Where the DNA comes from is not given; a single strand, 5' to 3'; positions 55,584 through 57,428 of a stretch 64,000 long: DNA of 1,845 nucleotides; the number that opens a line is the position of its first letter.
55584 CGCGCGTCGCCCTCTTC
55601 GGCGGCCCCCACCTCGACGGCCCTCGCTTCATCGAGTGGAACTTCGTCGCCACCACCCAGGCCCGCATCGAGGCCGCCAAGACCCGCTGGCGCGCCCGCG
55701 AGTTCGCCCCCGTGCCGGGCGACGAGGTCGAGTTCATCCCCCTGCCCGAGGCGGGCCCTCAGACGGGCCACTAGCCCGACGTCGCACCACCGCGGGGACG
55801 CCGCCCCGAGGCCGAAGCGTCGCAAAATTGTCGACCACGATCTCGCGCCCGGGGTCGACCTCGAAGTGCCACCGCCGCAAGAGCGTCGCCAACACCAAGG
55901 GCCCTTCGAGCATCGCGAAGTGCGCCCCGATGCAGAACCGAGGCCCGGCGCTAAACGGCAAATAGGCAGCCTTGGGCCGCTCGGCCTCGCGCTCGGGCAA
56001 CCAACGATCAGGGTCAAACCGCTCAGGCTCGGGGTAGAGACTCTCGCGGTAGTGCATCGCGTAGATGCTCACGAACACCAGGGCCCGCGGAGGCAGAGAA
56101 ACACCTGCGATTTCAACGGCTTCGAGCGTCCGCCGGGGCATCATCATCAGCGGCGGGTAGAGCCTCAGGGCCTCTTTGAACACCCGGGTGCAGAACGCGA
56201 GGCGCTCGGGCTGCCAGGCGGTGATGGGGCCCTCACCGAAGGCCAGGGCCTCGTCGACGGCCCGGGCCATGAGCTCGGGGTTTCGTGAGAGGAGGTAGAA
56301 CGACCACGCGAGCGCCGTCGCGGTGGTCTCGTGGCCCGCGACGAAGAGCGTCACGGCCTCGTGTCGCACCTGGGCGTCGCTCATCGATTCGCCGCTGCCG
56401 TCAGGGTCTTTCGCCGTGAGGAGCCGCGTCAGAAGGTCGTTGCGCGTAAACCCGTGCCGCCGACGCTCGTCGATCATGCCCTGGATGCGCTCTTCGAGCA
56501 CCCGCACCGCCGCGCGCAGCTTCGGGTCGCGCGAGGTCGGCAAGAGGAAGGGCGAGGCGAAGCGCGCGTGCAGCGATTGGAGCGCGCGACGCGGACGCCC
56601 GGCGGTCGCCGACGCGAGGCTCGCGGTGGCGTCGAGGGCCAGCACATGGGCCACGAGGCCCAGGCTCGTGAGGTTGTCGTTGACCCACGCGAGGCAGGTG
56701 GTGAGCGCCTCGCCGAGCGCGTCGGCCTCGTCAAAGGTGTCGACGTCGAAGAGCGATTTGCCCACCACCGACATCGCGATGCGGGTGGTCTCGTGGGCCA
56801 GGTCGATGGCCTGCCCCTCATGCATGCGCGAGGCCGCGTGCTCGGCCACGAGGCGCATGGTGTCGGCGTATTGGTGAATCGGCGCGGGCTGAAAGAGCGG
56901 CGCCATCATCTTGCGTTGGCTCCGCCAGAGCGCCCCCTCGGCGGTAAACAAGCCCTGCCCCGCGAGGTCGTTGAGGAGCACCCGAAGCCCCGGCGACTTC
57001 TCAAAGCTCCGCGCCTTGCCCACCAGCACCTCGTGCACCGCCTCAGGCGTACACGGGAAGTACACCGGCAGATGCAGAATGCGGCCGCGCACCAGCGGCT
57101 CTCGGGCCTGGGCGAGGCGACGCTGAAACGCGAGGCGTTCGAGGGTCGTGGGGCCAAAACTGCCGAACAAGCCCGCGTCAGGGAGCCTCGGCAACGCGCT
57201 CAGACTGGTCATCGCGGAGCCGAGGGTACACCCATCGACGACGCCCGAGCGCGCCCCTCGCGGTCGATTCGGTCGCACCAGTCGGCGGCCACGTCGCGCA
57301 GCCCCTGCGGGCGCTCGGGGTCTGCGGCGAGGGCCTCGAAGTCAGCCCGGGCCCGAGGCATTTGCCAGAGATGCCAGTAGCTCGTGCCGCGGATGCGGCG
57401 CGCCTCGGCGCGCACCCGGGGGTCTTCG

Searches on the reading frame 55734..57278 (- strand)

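Call 4: search_protein_families(library=pfam, proteins=[window:55734-57278:-], max_evalue=0.01)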
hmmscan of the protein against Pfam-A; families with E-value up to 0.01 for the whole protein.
window:55734-57278:- (514 aa): 1 family
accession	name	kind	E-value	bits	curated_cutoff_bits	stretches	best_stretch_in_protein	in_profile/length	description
PF00067.27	p450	-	2.8e-74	251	22.8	1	51-480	25-442/462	Cytochrome P450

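Call 5: search_protein_families(library=ncbifam, proteins=[window:55734-57278:-], max_evalue=0.01)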
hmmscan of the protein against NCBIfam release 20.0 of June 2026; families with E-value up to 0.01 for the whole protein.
window:55734-57278:- (514 aa): 8 families
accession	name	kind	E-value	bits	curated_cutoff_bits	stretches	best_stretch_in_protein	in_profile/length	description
NF045812.1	PentlenOxigase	equivalog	1.7e-67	228.2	800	2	246-490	186-430/444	pentalenene oxygenase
NF051859.1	AlbFlvMonOxTrpSyn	equivalog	3.8e-66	223.5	700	2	244-492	202-449/457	bifunctional albaflavenone monooxygenase/terpene synthase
NF050147.1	aminopyruv_ApyO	equivalog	3.6e-51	174.2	525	2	250-509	183-432/444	RiPP biosynthesis cytochrome P450 ApyO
TIGR04538.1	P450_cycloAA_1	subfamily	2.9e-20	72.5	500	1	259-469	175-365/395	cytochrome P450, cyclodipeptide synthase-associated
NF041802.1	P450_SolI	exception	6.4e-09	34.8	850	1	269-471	222-396/424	solanimycin biosynthesis cytochrome P450 SolI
NF045816.1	PentlenlactSyn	equivalog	1.3e-08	34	700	1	278-469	199-365/396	pentalenolactone synthase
TIGR04515.1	P450_rel_GT_act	subfamily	1.6e-08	34.3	343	1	112-432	94-329/386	P450-derived glycosyltransferase activator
NF041177.1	Cyp119_Thmprot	equivalog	1.9e-08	33.5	680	1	363-470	242-340/368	cytochrome P450 Cyp119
